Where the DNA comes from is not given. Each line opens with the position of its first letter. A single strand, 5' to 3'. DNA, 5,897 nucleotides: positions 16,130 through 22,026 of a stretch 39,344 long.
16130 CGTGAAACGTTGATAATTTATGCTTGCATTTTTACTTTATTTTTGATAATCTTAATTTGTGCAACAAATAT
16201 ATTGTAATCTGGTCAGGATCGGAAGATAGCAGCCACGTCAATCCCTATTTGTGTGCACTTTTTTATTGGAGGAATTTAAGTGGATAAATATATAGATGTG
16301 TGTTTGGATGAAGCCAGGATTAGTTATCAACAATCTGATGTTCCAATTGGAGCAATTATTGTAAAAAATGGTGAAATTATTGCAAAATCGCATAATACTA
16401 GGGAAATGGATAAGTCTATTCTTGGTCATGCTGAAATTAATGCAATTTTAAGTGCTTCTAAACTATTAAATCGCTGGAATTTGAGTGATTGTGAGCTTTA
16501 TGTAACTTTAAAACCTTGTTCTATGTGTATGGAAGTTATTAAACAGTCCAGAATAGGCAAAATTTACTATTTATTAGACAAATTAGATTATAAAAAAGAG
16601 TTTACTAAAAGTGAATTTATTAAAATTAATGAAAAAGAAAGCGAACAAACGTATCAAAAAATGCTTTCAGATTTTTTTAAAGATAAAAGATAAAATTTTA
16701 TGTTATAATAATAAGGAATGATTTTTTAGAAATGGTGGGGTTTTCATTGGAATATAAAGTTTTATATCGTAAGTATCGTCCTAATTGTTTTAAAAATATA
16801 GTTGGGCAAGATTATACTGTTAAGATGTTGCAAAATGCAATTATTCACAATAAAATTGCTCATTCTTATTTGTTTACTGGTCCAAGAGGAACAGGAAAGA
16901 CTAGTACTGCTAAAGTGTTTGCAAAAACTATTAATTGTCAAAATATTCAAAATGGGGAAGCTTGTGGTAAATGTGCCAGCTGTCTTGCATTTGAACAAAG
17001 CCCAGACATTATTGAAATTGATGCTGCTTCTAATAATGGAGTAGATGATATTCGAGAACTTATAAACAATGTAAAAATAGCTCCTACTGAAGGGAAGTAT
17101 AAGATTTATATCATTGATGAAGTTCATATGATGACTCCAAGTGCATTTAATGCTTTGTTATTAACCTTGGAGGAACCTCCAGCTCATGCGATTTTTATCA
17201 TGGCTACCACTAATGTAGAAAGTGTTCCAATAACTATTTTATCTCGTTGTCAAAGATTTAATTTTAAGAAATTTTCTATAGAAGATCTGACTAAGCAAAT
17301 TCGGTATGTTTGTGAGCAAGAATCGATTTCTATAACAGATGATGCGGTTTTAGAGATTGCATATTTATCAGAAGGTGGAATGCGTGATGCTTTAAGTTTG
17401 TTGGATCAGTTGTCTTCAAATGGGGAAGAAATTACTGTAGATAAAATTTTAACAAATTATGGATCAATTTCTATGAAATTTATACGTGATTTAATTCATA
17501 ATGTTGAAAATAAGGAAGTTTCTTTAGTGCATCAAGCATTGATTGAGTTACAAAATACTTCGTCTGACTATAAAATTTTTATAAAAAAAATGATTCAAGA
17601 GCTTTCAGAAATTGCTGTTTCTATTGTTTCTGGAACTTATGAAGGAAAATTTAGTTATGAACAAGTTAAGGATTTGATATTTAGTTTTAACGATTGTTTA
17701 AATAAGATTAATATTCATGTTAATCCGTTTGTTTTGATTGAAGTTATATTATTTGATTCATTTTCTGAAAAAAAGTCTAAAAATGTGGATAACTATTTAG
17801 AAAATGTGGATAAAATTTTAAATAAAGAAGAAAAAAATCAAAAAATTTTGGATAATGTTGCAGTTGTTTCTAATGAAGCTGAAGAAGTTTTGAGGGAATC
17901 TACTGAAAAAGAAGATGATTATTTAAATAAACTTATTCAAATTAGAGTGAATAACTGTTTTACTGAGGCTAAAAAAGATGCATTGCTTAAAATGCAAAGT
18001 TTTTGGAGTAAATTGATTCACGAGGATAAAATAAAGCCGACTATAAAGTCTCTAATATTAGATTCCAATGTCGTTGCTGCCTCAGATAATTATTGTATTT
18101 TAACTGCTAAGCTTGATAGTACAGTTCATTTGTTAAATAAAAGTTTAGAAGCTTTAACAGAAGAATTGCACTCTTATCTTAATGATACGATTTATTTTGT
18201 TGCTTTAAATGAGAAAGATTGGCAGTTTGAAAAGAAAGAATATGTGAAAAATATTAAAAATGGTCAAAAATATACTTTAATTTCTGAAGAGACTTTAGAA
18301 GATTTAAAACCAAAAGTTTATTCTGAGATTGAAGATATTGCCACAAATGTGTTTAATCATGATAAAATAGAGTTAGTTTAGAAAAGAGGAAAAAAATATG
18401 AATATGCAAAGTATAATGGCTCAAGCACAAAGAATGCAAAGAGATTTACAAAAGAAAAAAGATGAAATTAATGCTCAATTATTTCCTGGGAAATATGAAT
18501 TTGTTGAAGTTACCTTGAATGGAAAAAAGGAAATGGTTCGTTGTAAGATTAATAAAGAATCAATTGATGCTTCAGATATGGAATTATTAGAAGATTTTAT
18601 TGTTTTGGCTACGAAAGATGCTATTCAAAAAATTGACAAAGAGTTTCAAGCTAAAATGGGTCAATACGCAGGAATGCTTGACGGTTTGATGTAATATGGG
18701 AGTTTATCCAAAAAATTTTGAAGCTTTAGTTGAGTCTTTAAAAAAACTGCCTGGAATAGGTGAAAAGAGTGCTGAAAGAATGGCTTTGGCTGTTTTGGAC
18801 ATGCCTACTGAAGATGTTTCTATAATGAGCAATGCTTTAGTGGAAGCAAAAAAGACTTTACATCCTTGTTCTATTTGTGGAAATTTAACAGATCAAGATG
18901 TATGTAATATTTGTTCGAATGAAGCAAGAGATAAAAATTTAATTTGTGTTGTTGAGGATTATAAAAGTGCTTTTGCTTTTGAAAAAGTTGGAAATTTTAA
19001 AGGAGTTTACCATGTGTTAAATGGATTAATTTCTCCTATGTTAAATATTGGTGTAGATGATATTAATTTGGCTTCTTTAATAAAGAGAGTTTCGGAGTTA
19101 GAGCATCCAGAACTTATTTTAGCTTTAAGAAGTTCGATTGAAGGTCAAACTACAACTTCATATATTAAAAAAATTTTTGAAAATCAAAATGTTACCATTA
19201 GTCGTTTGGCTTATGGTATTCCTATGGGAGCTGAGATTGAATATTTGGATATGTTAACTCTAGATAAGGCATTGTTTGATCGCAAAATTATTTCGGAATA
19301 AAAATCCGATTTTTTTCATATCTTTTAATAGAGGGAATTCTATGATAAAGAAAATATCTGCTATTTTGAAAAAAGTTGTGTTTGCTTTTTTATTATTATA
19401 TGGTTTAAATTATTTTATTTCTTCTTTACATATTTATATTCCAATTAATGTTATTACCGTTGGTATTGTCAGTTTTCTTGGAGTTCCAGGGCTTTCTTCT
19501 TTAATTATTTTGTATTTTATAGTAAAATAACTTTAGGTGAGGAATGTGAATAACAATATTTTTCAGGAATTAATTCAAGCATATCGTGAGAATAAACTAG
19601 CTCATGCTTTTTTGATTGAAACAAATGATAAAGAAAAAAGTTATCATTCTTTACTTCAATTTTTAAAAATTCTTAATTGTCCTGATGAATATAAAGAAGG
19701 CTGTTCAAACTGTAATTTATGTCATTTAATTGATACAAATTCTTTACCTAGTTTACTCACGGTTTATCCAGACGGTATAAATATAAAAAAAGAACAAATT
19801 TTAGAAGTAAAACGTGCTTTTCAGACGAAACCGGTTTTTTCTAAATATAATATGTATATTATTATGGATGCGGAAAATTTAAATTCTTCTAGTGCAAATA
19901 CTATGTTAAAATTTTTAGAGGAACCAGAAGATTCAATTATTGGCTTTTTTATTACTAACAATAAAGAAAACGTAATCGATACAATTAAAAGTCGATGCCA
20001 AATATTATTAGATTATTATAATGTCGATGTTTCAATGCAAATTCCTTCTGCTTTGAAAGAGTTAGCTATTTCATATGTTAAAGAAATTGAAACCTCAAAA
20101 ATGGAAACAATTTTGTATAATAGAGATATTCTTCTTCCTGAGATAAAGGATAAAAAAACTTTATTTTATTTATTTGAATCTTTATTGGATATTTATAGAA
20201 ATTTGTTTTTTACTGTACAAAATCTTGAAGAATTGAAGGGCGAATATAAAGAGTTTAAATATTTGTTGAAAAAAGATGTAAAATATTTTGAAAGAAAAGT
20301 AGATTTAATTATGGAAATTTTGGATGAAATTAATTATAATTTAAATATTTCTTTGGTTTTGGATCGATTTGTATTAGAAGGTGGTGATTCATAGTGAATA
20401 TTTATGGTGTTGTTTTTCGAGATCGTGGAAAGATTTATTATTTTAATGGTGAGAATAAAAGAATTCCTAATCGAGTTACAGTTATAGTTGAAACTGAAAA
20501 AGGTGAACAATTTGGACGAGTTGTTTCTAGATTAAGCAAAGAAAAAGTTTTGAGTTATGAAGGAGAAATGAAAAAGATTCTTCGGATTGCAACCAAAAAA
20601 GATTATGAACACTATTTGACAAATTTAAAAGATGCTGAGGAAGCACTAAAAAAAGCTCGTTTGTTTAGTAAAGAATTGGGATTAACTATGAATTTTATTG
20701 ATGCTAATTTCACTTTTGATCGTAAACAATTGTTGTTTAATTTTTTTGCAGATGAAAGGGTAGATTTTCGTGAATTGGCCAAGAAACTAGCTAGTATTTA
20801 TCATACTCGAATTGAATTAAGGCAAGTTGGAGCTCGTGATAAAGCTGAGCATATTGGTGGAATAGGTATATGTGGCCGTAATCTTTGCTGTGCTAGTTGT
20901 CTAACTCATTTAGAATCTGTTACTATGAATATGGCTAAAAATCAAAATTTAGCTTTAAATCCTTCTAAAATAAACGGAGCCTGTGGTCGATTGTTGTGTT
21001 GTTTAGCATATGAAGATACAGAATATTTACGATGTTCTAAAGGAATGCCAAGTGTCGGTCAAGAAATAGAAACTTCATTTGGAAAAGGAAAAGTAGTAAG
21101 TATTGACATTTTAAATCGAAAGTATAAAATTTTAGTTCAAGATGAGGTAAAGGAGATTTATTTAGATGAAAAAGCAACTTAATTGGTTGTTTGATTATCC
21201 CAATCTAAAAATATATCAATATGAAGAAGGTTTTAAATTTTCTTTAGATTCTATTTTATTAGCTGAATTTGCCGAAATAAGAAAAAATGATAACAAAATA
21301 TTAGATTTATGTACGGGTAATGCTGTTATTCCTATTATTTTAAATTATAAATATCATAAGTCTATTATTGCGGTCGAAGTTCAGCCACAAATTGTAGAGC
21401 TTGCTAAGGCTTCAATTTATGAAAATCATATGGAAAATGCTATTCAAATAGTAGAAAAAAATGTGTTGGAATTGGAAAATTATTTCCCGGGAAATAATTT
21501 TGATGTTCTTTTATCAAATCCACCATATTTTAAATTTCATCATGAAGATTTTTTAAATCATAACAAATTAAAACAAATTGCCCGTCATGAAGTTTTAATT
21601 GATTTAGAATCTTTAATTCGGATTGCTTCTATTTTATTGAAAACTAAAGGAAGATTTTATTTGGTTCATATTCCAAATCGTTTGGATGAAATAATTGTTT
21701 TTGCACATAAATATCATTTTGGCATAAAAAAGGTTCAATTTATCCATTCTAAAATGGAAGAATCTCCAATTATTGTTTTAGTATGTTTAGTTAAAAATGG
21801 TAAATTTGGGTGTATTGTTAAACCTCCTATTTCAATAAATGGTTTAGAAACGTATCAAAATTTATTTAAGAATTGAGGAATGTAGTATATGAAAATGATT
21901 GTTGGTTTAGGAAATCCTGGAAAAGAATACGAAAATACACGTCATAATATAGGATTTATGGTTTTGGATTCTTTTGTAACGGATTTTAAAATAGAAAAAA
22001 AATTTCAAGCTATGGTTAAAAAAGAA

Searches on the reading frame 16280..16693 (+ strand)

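Call 8: search_protein_families(library=ncbifam, proteins=[window:16280-16693:+], max_evalue=0.00001)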
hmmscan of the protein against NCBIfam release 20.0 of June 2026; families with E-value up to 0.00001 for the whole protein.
window:16280-16693:+ (137 aa): 4 families
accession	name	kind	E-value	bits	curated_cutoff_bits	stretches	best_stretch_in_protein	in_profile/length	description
NF008113.2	PRK10860.1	equivalog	5.1e-18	65.4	150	1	7-97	13-103/165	tRNA adenosine(34) deaminase TadA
TIGR00326.1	eubact_ribD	equivalog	2.5e-09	36.8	156.35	1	8-97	4-92/343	bifunctional diaminohydroxyphosphoribosylaminopyrimidine deaminase/5-amino-6-(5-phosphoribosylamino)uracil reductase RibD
TIGR02571.1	ComEB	equivalog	3.8e-09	36.7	219.45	1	50-115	69-129/151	ComE operon protein 2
NF041025.1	antiphage_deaminase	equivalog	6.2e-09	35.2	400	1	50-108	339-393/437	anti-phage dCTP deaminase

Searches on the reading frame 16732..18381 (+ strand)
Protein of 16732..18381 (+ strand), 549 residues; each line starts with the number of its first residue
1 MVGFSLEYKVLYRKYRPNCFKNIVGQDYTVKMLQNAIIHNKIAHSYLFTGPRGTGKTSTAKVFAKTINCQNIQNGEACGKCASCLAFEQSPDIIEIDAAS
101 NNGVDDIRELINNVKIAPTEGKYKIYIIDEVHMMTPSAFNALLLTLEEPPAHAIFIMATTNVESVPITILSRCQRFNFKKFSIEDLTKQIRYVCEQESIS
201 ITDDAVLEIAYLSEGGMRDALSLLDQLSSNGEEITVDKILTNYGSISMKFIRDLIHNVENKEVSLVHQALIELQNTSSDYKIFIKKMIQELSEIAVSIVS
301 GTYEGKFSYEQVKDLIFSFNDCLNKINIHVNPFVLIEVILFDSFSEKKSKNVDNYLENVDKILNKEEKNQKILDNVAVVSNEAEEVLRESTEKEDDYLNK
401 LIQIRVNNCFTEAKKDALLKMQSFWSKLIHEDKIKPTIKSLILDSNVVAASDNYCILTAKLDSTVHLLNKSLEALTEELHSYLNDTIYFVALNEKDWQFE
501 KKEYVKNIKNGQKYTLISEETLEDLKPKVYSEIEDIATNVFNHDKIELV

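Call 8: search_protein_families(library=ncbifam, proteins=[window:16732-18381:+], max_evalue=0.00001)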
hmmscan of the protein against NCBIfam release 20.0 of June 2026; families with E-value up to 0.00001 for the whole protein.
window:16732-18381:+ (549 aa): 75 families (the best 25 are shown)
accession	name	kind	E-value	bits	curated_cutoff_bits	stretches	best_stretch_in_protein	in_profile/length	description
NF004046.1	PRK05563.1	equivalog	5.2e-130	435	400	1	8-518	2-547/567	DNA polymerase III subunit gamma/tau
TIGR02397.1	dnaX_nterm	equivalog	6.3e-116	387.5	250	1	8-301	1-297/355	DNA polymerase III subunit gamma/tau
NF004549.0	PRK05896.1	equivalog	4.6e-104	349.4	578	1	9-379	4-379/642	DNA polymerase III subunits gamma and tau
NF011512.0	PRK14950.1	equivalog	2.9e-102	343.7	593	1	8-296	3-295/585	DNA polymerase III subunits gamma and tau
NF011526.0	PRK14965.1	equivalog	3.8e-102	343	670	1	7-296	2-294/578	DNA polymerase III subunits gamma and tau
NF011523.0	PRK14962.1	equivalog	8.9e-102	341.3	576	1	9-394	2-379/474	DNA polymerase III subunits gamma and tau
NF011510.0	PRK14948.1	equivalog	2.5e-101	340.4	593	1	7-510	4-533/640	DNA polymerase III subunit gamma/tau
NF005942.0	PRK07994.1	equivalog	4.3e-101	339.9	613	1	7-300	2-298/655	DNA polymerase III subunit gamma/tau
NF011514.0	PRK14953.1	equivalog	3.8e-99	332.8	536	1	7-510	2-469/488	DNA polymerase III subunits gamma and tau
NF011531.0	PRK14971.1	equivalog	7.6e-95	319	685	1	8-273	4-273/614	DNA polymerase III subunit gamma/tau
NF006585.0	PRK09111.1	equivalog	1.3e-93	314.8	604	1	7-296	26-323/616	DNA polymerase III subunit gamma/tau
NF005173.0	PRK06647.1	equivalog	4.5e-85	286.6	623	1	7-339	2-352/568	DNA polymerase III subunits gamma and tau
NF004962.0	PRK06305.1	equivalog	9.6e-85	285.5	559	1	7-364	3-369/465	DNA polymerase III subunits gamma and tau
NF011524.0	PRK14963.1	equivalog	1e-83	282.5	601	1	11-239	4-233/647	DNA polymerase III subunits gamma and tau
NF011511.0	PRK14949.1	equivalog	2.6e-83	281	1016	1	7-268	2-266/984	DNA polymerase III subunits gamma and tau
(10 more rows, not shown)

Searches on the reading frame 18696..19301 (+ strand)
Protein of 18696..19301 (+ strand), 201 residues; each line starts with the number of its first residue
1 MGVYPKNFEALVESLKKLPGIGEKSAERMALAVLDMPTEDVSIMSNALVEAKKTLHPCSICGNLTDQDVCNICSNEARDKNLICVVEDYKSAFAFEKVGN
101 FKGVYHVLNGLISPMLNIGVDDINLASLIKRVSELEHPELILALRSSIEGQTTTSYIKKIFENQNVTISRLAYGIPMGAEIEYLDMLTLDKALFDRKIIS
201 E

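Call 8: search_protein_families(library=ncbifam, proteins=[window:18696-19301:+], max_evalue=0.00001)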
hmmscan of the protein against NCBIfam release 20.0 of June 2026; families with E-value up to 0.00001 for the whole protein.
window:18696-19301:+ (201 aa): 1 family
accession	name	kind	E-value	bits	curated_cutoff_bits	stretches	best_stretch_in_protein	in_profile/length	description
TIGR00615.1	recR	equivalog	1.5e-69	233.4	162.55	1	4-197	3-196/196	recombination mediator RecR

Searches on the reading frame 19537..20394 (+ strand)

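Call 8: search_protein_families(library=ncbifam, proteins=[window:19537-20394:+], max_evalue=0.00001)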
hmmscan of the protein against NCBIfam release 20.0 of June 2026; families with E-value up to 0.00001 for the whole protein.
window:19537-20394:+ (285 aa): 53 families (the best 25 are shown)
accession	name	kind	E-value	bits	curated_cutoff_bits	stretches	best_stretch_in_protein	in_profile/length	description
NF005972.1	PRK08058.1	equivalog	7e-39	133.9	340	1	7-157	12-163/328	DNA polymerase III subunit delta'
TIGR00678.1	holB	equivalog_domain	9.6e-36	123.1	180.6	1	10-157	2-150/188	DNA polymerase III subunit delta'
NF005581.0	PRK07276.1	equivalog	1.1e-25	90.9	263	1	2-164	4-165/291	DNA polymerase III subunit delta'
NF004759.0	PRK06090.1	equivalog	5.3e-23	81.9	457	1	8-157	11-162/319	DNA polymerase III subunit delta'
TIGR02397.1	dnaX_nterm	equivalog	3.9e-21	75.7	250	1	7-192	21-204/355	DNA polymerase III subunit gamma/tau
NF004488.0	PRK05818.1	equivalog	1.2e-20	74.4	218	1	23-277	8-257/261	DNA polymerase III subunit delta'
NF004310.0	PRK05707.1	equivalog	1e-19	71.2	280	1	13-156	16-159/328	DNA polymerase III subunit delta'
NF005362.0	PRK06871.1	equivalog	1.2e-19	70.7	456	1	7-206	10-207/327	DNA polymerase III subunit delta'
NF011523.0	PRK14962.1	equivalog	3.4e-19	69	576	1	7-187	21-199/474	DNA polymerase III subunits gamma and tau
NF005926.0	PRK07940.1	equivalog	4.3e-19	69.1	300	1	40-157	55-169/394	DNA polymerase III subunit delta'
NF005638.0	PRK07399.1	subfamily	4.8e-18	65.3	230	1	83-157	107-180/317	DNA polymerase III subunit delta'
NF011514.0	PRK14953.1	equivalog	1.5e-17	63.7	536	1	11-186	27-200/488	DNA polymerase III subunits gamma and tau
NF005515.0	PRK07132.1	equivalog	2e-17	63.7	204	1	4-157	2-146/301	DNA polymerase III subunit delta'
NF005173.0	PRK06647.1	equivalog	1.5e-16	60.4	623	1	12-179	28-193/568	DNA polymerase III subunits gamma and tau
NF006429.0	PRK08691.1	equivalog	1.9e-14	53.3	969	1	8-155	24-171/709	DNA polymerase III subunits gamma and tau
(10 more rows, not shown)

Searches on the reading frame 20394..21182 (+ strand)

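Call 8: search_protein_families(library=ncbifam, proteins=[window:20394-21182:+], max_evalue=0.00001)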
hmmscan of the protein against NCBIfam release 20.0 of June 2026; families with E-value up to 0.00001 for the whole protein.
window:20394-21182:+ (262 aa): 1 family
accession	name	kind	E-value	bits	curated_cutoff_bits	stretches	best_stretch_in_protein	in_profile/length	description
NF041131.1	RicT_YaaT_fam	subfamily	7.8e-78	260.9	70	1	29-239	2-212/213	regulatory iron-sulfur-containing complex subunit RicT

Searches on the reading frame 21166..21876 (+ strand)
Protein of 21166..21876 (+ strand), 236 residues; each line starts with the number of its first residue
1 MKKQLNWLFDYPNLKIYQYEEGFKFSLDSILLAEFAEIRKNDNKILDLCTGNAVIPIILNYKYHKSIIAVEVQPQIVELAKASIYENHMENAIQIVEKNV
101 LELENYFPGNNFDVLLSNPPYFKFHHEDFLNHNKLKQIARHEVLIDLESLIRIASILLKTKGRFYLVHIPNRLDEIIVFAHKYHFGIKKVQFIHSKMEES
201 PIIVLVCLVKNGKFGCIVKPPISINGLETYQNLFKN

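Call 8: search_protein_families(library=ncbifam, proteins=[window:21166-21876:+], max_evalue=0.00001)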
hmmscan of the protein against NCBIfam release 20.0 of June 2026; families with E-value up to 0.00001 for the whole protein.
window:21166-21876:+ (236 aa): 12 families
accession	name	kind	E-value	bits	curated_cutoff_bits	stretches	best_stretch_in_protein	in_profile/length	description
NF047853.1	tRm6a37MtseTrmN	equivalog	9e-18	64.9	350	1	23-213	26-213/244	tRNA(1)(Val) (adenine(37)-N(6))-methyltransferase TrmN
TIGR00536.1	hemK_fam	subfamily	8.5e-14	51.3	115.5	1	34-132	105-201/286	HemK family protein methyltransferase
NF011529.0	PRK14968.1-3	equivalog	1e-13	51.2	162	1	10-167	4-155/198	putative methyltransferase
TIGR03534.1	RF_mod_PrmC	equivalog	8.9e-13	48.3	199.1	1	36-182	82-233/253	peptide chain release factor N(5)-glutamine methyltransferase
TIGR03533.1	L3_gln_methyl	equivalog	1.6e-12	47.3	229.7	1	33-126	111-204/284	50S ribosomal protein L3 N(5)-glutamine methyltransferase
NF011528.0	PRK14968.1-2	equivalog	5.4e-09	35.9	171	1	9-147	7-144/205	putative methyltransferase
TIGR00537.1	hemK_rel_arch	hypoth_equivalog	1.9e-08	34.2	87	1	28-128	7-99/179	HemK2/MTQ2 family protein methyltransferase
NF011530.0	PRK14968.1-4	equivalog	1.5e-07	31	243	1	21-128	18-116/202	putative methyltransferase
NF043040.1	corrin_prot_MT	hypoth_equivalog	3.8e-07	29.7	180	1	36-117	36-116/216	corrinoid protein-associated methyltransferase CpaM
NF011527.0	PRK14968.1-1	equivalog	1e-06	28.6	242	1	23-126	15-108/192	putative methyltransferase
TIGR01934.1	MenG_MenH_UbiE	subfamily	1.8e-06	27.4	158.35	1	40-115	38-110/223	ubiquinone/menaquinone biosynthesis methyltransferase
NF008725.1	PRK11727.1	equivalog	4e-06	26.7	302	1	38-138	95-201/293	23S rRNA (adenine(1618)-N(6))-methyltransferase RlmF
